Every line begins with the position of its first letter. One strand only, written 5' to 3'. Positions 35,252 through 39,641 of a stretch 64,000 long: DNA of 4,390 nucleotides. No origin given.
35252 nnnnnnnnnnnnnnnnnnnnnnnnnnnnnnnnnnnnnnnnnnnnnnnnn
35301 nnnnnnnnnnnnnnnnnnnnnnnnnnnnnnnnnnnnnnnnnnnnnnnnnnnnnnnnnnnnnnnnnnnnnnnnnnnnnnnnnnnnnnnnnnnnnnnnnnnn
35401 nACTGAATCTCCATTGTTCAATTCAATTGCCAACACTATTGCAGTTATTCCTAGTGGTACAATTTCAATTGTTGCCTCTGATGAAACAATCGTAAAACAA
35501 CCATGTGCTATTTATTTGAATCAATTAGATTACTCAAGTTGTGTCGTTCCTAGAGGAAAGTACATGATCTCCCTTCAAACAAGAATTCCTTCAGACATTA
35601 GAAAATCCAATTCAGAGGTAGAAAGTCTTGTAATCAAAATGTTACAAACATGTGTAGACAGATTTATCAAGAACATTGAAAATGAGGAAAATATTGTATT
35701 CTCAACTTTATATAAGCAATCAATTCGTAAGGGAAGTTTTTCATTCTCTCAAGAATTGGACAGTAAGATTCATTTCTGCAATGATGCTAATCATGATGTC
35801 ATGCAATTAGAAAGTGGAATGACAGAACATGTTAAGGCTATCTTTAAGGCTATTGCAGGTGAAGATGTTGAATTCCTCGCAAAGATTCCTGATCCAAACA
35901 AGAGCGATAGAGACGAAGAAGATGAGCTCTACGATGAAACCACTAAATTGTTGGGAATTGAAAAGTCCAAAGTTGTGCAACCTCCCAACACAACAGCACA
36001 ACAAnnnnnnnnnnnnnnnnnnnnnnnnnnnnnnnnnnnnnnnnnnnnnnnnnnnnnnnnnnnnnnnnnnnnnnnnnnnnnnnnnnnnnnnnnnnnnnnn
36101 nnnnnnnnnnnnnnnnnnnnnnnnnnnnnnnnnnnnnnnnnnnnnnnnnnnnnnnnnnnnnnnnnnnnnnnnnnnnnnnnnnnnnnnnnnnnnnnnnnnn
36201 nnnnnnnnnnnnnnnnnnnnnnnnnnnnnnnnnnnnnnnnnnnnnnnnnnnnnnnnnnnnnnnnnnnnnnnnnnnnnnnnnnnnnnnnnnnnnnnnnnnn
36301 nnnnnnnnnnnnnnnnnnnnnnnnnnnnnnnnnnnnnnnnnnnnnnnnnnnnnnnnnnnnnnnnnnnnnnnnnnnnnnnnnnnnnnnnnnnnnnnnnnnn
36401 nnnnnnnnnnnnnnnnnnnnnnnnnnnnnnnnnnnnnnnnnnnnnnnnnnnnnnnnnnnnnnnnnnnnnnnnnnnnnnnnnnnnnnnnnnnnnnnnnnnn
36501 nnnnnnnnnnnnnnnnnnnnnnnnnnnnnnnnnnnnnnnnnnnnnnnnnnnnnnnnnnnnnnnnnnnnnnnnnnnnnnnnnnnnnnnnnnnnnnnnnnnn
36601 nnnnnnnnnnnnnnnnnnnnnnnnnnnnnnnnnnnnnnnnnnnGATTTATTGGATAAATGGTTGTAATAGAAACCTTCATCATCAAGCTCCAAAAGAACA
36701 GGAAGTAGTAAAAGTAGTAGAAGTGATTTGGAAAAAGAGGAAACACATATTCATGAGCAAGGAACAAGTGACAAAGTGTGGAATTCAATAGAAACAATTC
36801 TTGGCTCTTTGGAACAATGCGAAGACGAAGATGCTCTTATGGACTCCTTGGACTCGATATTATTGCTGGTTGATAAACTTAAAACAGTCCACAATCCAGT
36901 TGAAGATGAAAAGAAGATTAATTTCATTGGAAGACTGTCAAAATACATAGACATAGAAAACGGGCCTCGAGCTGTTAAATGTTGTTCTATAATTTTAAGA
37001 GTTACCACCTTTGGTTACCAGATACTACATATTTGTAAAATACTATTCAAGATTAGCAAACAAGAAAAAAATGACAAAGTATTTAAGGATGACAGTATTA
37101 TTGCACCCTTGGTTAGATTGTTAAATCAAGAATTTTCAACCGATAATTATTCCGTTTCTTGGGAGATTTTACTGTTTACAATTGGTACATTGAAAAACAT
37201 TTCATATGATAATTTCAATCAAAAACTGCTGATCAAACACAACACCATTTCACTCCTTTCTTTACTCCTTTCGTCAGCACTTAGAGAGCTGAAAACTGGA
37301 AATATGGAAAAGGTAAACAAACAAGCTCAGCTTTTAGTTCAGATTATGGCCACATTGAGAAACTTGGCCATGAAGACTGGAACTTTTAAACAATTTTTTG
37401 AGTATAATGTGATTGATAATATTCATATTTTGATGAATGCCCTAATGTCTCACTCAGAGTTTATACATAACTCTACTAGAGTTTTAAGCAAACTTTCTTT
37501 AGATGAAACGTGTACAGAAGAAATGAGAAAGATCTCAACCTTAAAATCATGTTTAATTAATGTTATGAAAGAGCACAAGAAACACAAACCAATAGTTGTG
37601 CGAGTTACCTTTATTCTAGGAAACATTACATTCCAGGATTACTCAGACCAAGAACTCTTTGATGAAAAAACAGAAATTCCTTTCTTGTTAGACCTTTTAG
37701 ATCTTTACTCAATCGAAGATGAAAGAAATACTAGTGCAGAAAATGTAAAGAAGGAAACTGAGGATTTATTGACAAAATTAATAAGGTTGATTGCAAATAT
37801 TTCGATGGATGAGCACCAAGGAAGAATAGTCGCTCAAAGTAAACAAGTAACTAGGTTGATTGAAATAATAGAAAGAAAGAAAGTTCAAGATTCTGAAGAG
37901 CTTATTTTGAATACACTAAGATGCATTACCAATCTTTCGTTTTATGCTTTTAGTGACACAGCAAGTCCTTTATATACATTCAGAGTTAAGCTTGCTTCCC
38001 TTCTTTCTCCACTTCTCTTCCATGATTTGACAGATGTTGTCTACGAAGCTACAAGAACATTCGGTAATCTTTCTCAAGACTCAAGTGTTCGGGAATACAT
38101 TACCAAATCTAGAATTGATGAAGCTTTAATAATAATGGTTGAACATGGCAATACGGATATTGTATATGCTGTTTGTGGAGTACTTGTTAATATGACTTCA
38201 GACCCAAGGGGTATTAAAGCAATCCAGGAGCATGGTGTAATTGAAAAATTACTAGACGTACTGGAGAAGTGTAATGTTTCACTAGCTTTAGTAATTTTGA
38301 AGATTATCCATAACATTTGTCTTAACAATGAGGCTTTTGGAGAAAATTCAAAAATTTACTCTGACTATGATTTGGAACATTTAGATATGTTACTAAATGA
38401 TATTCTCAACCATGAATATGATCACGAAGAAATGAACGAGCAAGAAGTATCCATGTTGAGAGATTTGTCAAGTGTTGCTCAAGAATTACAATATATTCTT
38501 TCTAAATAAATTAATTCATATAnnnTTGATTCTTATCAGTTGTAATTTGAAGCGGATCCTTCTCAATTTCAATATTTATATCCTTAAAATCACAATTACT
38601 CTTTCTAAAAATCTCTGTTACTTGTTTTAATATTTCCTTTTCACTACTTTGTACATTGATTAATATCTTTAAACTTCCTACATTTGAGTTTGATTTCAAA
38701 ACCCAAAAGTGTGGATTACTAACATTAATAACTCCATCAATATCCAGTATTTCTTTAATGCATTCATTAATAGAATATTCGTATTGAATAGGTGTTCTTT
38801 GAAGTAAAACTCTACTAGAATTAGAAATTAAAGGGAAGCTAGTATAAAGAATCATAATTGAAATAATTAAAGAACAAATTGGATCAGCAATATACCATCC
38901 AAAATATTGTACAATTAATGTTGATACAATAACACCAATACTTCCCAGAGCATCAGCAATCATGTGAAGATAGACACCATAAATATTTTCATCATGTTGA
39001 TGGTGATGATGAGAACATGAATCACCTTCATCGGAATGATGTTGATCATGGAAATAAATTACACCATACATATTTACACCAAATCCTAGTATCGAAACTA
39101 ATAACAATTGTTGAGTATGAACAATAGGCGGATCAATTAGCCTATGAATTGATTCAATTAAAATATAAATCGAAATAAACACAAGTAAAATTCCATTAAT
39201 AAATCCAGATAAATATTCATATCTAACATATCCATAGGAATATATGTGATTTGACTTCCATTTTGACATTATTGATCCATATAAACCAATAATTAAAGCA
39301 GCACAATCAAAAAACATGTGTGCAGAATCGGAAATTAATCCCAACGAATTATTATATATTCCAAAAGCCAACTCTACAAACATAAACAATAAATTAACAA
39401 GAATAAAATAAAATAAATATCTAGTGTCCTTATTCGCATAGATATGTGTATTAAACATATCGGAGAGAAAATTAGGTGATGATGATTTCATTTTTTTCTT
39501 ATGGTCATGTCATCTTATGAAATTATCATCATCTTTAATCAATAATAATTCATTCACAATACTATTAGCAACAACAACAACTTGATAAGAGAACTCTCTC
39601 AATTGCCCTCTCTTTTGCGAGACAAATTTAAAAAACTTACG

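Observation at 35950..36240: REP gene changes frame just before its acidic tail, and the ORF track fuses it to the next gene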

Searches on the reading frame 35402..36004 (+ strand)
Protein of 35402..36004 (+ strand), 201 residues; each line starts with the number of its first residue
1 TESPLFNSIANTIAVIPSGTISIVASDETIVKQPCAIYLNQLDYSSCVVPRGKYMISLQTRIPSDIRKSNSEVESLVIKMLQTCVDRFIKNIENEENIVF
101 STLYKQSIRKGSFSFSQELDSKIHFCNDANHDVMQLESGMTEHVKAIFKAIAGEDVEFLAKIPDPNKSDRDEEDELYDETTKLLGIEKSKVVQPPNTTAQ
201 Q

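Call 18: find_related_loci(query=window:35402-36004:+, collection=metagenome_contigs, flank=3000)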
Query window:35402-36004:+ (201 aa) in metagenome_contigs; peptide patterns used: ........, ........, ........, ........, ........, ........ (x = any residue, [..] = any of these).
308 stretches matched a pattern, but none encodes a relative of the query by tblastn (E <= 1e-3).

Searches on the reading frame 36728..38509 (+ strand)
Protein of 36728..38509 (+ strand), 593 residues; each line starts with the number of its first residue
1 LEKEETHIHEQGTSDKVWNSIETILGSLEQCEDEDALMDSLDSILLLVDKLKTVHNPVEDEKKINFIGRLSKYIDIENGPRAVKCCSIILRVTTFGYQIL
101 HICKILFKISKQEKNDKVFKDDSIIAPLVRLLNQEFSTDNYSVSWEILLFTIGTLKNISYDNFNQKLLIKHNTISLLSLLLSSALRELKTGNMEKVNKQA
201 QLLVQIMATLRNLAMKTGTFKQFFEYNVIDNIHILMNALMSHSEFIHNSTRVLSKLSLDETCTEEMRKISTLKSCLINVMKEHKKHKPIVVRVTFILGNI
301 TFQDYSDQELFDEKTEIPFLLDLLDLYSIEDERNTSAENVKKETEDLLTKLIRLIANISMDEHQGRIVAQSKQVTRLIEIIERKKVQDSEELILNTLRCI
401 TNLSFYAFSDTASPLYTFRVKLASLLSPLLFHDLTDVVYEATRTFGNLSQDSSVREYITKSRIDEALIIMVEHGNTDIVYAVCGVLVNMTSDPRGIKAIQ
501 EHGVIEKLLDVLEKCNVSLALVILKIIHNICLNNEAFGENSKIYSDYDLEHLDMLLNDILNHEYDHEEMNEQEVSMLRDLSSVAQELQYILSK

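Call 7: search_protein_families(library=pfam, proteins=[window:36728-38509:+], max_evalue=0.01)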
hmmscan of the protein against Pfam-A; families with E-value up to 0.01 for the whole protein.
window:36728-38509:+ (593 aa): 3 families
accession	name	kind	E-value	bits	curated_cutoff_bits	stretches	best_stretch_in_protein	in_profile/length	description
PF24768.1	ARM_ARMC5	-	7.3e-13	49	79.9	2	252-402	9-141/289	ARMC5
PF00514.29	Arm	-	1e-07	32.2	20.6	0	426-449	17-40/41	Armadillo/beta-catenin-like repeat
PF15059.11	Speriolin_C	-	0.0072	16.7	27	0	195-285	52-143/148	Speriolin C-terminus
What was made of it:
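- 36671..38509 (+): ARMC2 orthologue, exon 2 (armadillo repeats). Pfam Arm and ARM_ARMC5 hits (call 7).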

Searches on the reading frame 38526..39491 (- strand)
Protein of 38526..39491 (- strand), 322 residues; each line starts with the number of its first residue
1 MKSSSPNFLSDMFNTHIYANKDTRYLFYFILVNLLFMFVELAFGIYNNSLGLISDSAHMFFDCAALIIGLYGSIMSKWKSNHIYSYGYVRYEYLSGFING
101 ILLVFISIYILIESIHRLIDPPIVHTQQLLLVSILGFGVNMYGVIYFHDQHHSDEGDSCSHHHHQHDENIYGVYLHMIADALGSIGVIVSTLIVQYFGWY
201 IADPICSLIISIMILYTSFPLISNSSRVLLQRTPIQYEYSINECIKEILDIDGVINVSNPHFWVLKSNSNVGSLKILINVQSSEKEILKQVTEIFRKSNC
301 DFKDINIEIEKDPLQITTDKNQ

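Call 11: find_encoding_contigs(protein=window:38526-39491:-, flank=10000, max_places=6)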
Protein window:38526-39491:- (322 aa): 2 contigs read that carry it; 2 places shown.
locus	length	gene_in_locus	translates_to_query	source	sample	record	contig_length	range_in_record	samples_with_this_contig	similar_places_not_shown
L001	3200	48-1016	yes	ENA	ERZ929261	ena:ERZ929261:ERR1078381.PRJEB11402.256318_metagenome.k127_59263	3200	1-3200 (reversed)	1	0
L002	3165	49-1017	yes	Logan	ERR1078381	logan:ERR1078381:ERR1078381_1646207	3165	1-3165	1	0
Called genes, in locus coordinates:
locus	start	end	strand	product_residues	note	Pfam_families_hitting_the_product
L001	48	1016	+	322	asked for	PF01545:Cation_efflux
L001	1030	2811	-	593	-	PF24768:ARM_ARMC5 (faint)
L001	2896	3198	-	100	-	?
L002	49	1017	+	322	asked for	PF01545:Cation_efflux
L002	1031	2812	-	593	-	PF24768:ARM_ARMC5 (faint)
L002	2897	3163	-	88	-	?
